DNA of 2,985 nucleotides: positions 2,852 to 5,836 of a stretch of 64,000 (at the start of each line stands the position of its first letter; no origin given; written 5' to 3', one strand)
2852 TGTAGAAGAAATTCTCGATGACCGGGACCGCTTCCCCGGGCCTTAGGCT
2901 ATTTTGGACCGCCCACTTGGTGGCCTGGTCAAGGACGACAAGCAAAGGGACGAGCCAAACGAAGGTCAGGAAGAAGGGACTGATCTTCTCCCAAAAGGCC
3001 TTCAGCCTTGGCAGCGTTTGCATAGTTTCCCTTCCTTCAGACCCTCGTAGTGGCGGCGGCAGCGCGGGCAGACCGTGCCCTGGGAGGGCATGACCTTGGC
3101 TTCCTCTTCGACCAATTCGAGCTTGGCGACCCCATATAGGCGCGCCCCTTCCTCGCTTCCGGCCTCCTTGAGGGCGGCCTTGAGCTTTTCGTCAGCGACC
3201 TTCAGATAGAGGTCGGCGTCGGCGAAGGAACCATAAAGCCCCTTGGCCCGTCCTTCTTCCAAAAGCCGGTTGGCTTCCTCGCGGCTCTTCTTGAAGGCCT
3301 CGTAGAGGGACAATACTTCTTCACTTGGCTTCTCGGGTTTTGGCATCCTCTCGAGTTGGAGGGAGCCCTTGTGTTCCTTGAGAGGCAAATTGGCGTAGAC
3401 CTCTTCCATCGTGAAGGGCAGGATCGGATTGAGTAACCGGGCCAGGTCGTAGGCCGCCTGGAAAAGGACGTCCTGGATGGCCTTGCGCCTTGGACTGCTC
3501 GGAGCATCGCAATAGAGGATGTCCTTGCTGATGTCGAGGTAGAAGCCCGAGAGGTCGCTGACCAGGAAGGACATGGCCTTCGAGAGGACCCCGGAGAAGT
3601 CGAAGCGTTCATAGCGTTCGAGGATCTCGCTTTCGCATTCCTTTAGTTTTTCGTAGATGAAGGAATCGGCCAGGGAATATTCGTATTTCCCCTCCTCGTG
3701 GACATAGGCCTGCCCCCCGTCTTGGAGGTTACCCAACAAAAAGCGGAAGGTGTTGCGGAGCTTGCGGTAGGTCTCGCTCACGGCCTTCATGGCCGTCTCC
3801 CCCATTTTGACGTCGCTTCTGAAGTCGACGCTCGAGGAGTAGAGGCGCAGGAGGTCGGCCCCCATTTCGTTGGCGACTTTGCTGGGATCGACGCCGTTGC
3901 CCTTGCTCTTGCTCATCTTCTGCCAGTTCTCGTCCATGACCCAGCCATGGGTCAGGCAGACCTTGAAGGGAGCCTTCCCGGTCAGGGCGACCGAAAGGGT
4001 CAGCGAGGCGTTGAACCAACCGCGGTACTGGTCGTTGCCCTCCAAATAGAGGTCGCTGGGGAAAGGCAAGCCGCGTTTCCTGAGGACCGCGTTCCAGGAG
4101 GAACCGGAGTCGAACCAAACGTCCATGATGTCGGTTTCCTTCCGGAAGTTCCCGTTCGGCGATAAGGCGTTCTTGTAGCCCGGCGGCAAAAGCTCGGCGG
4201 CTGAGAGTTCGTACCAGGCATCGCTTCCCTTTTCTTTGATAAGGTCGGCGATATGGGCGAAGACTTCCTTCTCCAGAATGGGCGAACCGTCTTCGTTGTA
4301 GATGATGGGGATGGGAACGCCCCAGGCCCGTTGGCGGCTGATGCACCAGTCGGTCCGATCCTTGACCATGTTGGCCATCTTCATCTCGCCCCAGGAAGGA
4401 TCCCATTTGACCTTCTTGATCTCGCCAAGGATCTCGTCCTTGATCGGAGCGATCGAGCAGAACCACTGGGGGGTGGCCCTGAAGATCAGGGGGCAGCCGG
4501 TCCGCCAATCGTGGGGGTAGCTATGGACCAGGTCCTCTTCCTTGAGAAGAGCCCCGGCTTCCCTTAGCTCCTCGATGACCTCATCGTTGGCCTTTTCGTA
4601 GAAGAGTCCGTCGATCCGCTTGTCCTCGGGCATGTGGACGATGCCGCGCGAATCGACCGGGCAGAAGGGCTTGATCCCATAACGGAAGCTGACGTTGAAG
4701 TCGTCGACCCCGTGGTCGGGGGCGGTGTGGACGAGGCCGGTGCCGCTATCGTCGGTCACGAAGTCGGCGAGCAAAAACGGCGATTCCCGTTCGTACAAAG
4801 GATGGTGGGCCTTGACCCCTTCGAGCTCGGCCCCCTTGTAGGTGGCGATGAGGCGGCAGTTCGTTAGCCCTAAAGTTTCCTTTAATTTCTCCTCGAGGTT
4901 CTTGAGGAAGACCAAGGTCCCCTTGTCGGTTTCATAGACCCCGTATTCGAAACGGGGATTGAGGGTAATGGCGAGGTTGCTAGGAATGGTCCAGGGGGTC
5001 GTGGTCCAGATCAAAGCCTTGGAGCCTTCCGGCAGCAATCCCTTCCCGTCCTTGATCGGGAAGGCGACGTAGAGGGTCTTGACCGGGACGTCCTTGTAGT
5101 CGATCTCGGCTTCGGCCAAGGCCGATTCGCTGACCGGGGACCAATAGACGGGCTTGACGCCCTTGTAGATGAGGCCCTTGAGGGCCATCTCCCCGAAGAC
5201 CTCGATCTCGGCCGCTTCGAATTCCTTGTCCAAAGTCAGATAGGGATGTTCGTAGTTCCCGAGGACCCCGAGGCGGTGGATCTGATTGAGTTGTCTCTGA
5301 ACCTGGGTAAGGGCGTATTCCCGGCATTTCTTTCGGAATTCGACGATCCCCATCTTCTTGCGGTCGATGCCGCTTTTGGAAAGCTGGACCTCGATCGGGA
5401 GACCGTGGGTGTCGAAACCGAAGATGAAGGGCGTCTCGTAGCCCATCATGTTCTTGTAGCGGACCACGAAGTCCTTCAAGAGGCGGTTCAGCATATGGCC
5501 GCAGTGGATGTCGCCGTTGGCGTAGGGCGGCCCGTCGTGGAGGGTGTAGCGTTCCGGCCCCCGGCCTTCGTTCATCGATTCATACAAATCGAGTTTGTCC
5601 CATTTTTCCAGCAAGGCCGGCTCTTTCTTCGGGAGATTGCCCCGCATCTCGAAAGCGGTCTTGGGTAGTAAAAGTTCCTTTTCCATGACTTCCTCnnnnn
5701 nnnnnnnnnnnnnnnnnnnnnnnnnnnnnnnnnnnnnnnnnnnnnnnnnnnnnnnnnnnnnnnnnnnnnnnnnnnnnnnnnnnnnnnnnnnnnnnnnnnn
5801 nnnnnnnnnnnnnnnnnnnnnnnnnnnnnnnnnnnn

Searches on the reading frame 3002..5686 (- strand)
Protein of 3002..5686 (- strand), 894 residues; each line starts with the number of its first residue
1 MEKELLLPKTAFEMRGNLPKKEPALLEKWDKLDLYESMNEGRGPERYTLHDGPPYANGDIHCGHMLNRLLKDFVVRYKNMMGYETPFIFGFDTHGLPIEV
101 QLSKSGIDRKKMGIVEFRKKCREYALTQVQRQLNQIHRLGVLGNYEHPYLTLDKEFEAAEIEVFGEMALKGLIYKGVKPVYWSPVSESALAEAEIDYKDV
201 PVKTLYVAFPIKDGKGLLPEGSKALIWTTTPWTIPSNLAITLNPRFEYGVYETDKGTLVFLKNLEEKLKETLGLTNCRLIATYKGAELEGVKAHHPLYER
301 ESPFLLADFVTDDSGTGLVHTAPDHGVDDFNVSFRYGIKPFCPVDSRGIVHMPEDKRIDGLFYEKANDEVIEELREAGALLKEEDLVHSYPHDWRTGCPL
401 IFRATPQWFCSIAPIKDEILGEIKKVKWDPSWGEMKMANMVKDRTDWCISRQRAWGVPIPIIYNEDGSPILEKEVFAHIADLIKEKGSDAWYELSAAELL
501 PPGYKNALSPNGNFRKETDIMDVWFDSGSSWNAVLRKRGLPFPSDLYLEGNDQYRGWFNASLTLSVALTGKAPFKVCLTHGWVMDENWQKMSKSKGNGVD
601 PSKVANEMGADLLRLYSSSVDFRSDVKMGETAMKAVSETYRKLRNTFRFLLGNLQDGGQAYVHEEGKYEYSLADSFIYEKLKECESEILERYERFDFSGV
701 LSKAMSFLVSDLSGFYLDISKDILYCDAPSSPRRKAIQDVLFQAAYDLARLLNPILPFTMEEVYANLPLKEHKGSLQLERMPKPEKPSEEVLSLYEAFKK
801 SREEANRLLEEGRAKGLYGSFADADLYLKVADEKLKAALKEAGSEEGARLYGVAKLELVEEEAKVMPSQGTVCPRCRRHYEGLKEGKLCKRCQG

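Call 58: search_protein_families(library=pfam, proteins=[window:3002-5686:-], max_evalue=0.00001)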
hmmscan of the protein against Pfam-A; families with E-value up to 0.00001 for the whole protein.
window:3002-5686:- (894 aa): 4 families
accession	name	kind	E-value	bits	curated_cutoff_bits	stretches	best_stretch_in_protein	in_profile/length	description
PF00133.28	tRNA-synt_1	-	5.3e-132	440.9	22.7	1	25-628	2-413/414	tRNA synthetases class I (I, L, M and V)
PF09334.17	tRNA-synt_1g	-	8.2e-25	87.8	20.1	1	54-196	8-136/391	tRNA synthetases class I (M)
PF08264.19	Anticodon_1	-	4e-23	82.4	25.1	1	675-811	2-131/148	Anticodon-binding domain of tRNA ligase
PF01406.26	tRNA-synt_1e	-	3.1e-07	30.5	27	0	550-636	214-299/301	tRNA synthetases class I (C) catalytic domain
